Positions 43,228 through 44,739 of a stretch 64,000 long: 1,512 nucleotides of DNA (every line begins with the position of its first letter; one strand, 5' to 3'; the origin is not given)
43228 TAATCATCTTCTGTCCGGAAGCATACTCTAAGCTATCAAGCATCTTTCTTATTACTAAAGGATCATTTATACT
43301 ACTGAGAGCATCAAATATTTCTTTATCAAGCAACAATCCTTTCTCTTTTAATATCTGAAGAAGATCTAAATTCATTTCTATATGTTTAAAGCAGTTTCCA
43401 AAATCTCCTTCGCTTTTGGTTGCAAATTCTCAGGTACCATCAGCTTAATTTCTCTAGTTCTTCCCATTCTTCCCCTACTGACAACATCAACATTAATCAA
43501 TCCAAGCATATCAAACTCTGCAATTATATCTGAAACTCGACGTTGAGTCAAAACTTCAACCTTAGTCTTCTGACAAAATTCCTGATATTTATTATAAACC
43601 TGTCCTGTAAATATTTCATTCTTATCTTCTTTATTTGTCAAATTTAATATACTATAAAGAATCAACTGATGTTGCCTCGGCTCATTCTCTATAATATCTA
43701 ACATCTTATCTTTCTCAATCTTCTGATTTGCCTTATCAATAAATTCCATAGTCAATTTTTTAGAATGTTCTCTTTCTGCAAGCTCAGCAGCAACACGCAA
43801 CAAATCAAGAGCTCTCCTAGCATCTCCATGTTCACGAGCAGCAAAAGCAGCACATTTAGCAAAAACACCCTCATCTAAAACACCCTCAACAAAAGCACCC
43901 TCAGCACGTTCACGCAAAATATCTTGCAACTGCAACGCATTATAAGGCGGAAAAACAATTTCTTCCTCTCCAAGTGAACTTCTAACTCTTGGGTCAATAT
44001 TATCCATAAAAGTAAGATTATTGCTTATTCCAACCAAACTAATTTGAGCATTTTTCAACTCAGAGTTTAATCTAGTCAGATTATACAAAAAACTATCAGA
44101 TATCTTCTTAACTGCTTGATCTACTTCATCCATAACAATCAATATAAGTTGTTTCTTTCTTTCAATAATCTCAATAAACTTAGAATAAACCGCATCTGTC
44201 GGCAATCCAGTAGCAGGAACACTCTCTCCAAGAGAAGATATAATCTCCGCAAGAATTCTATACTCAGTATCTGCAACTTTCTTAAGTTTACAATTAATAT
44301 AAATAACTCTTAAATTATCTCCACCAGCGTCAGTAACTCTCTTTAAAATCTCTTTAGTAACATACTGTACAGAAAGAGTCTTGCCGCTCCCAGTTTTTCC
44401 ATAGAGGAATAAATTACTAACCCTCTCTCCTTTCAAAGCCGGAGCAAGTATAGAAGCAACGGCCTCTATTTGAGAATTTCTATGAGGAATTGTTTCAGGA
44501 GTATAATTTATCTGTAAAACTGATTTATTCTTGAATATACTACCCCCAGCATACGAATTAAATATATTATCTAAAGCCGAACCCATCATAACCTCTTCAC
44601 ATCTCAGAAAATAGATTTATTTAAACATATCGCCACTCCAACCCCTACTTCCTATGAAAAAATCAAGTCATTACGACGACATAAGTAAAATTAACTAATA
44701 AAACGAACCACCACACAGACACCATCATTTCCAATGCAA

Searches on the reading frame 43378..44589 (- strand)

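Call 37: search_protein_families(library=pfam, proteins=[window:43378-44589:-], max_evalue=0.01)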
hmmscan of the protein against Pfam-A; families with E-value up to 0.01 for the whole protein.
window:43378-44589:- (403 aa): 15 families
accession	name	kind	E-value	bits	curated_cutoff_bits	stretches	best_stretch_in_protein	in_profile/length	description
PF09079.17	Cdc6_C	-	4e-28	97.7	25.1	1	299-388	2-91/96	CDC6, C terminal winged helix domain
PF22703.2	Cdc6_lid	-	3.1e-24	85.1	27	1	222-288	1-67/68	Cdc6 AAA+ ATPase-type lid domain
PF13401.12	AAA_22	-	1.9e-11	44.8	27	1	59-189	7-124/130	AAA domain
PF13191.12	AAA_16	-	1.2e-08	36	32.6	1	35-174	3-158/167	AAA ATPase domain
PF05621.17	TniB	-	6.4e-07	29.4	22.4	1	48-195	26-169/189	Bacterial TniB protein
PF00004.35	AAA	-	1.4e-06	29.3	21.2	1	61-210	2-126/131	ATPase family associated with various cellular activities (AAA)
PF01637.24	ATPase_2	-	1.8e-05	25.1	33.2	1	53-175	16-139/225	ATPase domain predominantly from Archaea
PF22606.2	Cdc6-ORC-like_ATPase_lid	-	4.1e-05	23.8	27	1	216-274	1-59/60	Cdc6/ORC-like, ATPase lid domain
PF05729.18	NACHT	-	0.00011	22.5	26.7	1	60-164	3-98/167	NACHT domain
PF00270.35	DEAD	-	0.00015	22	26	0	40-174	4-145/167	DEAD/DEAH box helicase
PF13479.12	AAA_24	-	0.0021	18.4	27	1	60-166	5-83/195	AAA domain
PF16193.11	AAA_assoc_2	-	0.003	18.2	34.3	1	248-290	14-57/81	AAA C-terminal domain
PF25199.1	nSTAND_NTPase5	-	0.0031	17.8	34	0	33-81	18-65/145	Novel STAND NTPase 5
PF24883.2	NPHP3_N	-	0.0042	17.7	24.8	0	58-127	23-86/164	Nephrocystin 3, N-terminal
PF00225.29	Kinesin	-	0.007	15.8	29.3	0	37-75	56-93/327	Kinesin motor domain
